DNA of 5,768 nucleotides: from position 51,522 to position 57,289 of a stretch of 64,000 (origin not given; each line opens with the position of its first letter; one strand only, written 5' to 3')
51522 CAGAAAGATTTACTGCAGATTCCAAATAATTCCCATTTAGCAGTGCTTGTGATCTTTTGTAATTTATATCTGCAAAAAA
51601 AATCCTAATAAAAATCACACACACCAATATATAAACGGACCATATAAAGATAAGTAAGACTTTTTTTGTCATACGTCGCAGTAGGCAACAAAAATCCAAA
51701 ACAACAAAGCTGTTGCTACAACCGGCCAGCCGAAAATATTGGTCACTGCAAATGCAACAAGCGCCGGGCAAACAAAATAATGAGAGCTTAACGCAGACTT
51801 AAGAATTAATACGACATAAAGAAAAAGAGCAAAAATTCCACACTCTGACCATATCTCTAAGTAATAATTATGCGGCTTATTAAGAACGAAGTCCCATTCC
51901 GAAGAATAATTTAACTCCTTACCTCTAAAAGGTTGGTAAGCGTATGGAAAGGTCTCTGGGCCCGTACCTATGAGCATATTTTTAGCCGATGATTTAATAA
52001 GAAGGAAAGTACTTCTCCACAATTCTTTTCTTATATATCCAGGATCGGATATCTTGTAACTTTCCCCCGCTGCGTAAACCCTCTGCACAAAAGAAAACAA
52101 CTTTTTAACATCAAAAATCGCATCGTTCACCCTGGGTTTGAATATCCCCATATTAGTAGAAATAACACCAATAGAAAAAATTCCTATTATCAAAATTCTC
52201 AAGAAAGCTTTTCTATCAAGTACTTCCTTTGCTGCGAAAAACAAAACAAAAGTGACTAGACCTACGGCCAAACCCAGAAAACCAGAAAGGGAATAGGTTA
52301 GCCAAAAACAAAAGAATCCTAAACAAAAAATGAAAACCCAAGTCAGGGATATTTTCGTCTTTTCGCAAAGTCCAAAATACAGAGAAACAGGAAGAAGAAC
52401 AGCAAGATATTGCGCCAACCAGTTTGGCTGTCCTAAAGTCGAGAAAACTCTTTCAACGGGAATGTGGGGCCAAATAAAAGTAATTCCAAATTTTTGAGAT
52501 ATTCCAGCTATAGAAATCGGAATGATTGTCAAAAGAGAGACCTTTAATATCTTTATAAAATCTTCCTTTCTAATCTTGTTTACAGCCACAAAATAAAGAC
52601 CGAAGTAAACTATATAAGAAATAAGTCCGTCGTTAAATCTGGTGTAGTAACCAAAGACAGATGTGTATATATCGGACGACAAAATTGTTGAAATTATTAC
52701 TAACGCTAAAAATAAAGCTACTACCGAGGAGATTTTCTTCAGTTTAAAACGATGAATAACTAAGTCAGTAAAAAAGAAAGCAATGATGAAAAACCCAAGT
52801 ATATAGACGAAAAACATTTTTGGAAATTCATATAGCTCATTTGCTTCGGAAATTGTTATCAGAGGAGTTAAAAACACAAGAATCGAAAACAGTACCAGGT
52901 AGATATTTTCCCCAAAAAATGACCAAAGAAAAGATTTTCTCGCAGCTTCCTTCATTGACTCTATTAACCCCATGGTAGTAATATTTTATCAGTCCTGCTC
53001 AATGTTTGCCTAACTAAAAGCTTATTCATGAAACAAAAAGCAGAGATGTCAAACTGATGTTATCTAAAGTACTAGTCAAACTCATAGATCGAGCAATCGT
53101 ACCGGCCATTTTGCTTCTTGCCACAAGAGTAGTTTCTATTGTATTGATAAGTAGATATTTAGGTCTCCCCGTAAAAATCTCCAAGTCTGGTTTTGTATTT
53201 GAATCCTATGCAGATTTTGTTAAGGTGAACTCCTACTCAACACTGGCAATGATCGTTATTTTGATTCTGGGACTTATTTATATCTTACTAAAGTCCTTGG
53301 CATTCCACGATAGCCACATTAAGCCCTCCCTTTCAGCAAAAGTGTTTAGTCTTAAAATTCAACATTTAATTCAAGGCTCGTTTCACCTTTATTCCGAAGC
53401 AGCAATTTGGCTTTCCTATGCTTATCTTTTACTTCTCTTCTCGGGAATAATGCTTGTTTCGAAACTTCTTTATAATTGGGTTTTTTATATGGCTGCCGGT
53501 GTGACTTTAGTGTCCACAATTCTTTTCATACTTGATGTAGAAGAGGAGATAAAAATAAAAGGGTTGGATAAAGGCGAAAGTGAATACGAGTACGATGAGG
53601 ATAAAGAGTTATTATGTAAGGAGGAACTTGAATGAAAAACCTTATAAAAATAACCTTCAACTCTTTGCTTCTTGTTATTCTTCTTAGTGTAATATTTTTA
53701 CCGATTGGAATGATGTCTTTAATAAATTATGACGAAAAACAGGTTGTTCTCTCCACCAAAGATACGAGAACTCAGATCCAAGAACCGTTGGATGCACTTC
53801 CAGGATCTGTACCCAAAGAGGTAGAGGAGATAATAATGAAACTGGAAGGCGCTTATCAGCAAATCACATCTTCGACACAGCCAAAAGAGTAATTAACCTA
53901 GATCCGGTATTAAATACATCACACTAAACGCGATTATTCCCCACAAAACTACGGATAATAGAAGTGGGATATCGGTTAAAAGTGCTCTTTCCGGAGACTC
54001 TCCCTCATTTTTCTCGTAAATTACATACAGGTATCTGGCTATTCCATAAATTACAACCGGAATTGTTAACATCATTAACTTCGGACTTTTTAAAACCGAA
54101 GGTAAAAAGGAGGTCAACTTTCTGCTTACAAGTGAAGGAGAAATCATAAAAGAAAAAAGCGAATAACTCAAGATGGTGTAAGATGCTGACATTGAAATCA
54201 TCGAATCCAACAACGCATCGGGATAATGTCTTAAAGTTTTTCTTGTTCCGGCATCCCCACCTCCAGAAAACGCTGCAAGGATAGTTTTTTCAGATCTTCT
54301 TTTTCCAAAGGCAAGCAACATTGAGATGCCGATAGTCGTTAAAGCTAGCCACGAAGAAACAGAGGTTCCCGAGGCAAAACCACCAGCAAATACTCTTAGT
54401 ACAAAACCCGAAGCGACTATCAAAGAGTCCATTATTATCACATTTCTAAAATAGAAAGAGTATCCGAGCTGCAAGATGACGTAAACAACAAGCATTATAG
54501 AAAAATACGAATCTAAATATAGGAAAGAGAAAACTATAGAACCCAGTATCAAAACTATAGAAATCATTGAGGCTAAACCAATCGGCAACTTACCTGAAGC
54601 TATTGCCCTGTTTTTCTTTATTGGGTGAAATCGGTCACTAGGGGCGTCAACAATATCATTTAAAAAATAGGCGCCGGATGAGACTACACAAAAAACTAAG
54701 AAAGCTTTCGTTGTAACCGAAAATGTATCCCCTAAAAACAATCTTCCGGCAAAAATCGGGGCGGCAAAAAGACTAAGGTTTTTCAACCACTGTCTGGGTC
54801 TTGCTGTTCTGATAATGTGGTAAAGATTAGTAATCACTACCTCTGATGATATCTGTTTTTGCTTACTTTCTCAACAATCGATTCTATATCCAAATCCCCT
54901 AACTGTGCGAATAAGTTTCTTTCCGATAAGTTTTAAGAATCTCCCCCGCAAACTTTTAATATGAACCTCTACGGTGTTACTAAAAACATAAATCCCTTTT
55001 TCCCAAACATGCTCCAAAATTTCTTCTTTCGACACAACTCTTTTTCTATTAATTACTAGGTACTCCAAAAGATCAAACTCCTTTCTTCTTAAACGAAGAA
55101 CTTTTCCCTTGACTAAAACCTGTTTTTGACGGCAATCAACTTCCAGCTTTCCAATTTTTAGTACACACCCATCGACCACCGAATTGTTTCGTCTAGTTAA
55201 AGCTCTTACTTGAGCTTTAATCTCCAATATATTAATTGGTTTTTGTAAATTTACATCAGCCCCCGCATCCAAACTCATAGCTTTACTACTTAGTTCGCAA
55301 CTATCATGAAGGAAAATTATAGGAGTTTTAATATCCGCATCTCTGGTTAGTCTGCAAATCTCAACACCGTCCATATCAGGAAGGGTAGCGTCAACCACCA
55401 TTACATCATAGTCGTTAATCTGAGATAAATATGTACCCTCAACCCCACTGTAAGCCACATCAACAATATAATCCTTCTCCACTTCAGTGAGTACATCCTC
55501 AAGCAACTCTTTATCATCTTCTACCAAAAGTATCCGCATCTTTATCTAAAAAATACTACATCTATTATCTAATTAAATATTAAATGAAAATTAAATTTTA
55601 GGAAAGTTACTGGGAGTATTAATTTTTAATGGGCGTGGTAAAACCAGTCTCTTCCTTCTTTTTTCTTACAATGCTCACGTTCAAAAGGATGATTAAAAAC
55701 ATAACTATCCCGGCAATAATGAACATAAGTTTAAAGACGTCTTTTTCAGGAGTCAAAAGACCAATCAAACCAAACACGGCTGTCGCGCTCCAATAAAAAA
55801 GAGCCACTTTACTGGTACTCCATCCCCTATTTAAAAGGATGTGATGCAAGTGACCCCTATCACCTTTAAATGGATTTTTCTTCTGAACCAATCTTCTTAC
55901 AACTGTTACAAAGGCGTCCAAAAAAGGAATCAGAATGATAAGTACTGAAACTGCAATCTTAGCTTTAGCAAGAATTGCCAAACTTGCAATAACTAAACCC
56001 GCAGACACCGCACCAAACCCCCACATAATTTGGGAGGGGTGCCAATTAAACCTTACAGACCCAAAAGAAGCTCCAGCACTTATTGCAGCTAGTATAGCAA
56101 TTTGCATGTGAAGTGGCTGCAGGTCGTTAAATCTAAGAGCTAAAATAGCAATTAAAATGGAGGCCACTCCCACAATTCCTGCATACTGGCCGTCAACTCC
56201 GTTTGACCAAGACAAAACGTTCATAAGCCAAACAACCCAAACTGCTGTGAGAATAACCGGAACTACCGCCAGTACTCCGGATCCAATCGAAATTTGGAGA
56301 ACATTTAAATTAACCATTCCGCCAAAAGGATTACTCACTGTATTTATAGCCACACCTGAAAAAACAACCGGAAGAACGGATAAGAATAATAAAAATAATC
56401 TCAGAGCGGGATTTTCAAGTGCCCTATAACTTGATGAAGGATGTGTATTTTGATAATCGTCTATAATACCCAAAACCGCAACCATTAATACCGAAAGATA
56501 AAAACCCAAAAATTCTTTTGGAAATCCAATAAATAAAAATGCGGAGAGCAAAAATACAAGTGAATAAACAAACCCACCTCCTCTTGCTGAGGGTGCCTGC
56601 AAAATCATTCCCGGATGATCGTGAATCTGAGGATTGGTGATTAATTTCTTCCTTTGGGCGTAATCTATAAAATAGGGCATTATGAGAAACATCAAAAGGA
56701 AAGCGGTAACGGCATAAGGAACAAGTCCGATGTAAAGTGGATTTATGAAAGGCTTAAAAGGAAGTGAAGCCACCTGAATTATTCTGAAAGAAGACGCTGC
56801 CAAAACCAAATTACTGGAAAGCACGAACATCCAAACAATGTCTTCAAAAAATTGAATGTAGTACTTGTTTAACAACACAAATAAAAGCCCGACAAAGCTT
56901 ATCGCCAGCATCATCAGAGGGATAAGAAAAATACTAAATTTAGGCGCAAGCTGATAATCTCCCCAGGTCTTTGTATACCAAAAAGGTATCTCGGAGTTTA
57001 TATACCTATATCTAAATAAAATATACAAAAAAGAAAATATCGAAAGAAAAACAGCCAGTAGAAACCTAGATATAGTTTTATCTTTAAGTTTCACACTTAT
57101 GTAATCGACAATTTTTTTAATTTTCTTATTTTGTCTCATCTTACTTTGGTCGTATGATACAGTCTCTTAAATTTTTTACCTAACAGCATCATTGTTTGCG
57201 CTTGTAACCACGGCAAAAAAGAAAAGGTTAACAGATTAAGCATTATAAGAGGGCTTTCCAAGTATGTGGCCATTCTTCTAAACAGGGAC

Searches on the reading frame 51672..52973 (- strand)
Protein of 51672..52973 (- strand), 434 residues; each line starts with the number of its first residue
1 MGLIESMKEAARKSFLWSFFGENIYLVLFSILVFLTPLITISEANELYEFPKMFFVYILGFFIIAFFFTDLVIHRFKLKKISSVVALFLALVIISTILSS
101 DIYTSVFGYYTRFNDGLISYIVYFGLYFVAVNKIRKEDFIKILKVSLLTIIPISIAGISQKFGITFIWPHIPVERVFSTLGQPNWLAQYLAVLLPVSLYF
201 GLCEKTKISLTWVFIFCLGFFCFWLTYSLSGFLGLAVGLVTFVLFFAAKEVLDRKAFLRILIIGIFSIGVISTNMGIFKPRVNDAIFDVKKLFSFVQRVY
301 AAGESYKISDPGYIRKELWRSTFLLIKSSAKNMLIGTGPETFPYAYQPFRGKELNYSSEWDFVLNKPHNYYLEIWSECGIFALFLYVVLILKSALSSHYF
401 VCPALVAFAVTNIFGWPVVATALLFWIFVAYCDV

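Call 20: search_protein_families(library=pfam, proteins=[window:51672-52973:-], max_evalue=0.00001)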
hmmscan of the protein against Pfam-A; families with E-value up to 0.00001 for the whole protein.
window:51672-52973:- (434 aa): 1 family
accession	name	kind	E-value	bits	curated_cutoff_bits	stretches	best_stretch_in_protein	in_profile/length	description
PF04932.20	Wzy_C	-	2e-15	57.3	31.7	1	215-387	2-149/149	O-Antigen ligase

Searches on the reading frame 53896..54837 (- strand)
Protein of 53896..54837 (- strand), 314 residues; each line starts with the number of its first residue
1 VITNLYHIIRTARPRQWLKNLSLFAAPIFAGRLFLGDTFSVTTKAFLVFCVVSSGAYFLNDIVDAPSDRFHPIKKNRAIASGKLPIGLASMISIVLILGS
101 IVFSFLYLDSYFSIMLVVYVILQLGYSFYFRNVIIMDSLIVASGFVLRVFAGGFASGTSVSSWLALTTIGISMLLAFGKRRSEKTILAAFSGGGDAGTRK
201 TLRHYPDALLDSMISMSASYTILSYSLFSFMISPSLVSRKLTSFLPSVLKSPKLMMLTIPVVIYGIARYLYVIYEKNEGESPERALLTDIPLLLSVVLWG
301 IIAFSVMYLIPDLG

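Call 20: search_protein_families(library=pfam, proteins=[window:53896-54837:-], max_evalue=0.00001)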
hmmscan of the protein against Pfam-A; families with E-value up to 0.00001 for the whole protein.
window:53896-54837:- (314 aa): 1 family
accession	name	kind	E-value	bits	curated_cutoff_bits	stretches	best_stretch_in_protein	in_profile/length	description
PF01040.23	UbiA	-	4.5e-15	56.1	34.2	1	27-173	4-151/250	UbiA prenyltransferase family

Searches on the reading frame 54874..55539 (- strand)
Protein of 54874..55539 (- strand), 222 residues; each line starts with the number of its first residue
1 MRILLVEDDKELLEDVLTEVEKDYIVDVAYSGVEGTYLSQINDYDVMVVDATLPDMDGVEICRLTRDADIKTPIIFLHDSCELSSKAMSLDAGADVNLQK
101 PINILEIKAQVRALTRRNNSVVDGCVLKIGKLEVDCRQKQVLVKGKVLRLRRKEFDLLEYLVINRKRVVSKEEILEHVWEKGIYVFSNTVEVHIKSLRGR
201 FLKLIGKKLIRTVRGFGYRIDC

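Call 20: search_protein_families(library=pfam, proteins=[window:54874-55539:-], max_evalue=0.00001)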
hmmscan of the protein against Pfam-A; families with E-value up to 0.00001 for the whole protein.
window:54874-55539:- (222 aa): 2 families
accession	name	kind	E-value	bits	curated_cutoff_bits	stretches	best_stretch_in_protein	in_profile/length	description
PF00486.34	Trans_reg_C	-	8.3e-23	80.7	26.2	1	145-220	1-77/77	Transcriptional regulatory protein, C terminal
PF00072.30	Response_reg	-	1.3e-15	58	30.2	1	3-111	1-110/111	Response regulator receiver domain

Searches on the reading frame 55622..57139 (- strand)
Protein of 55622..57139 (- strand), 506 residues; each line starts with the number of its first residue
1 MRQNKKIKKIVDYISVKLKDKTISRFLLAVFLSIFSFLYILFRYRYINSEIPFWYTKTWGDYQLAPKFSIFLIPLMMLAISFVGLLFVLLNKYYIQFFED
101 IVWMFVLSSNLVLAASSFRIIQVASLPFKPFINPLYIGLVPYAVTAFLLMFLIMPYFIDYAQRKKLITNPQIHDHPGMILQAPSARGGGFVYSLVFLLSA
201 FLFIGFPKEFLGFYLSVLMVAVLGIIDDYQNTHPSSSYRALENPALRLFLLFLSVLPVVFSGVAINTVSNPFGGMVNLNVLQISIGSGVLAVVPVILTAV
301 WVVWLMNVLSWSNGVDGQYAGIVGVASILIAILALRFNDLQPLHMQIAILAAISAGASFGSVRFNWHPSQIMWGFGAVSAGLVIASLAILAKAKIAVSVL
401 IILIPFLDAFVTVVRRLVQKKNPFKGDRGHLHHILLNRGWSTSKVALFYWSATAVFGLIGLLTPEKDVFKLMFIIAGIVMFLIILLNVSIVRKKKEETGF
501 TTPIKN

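Call 20: search_protein_families(library=pfam, proteins=[window:55622-57139:-], max_evalue=0.00001)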
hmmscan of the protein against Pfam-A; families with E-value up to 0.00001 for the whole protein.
window:55622-57139:- (506 aa): 1 family
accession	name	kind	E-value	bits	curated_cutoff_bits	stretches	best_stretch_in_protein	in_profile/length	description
PF00953.26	Glycos_transf_4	-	1.4e-14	54.8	27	1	211-391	2-159/160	Glycosyl transferase family 4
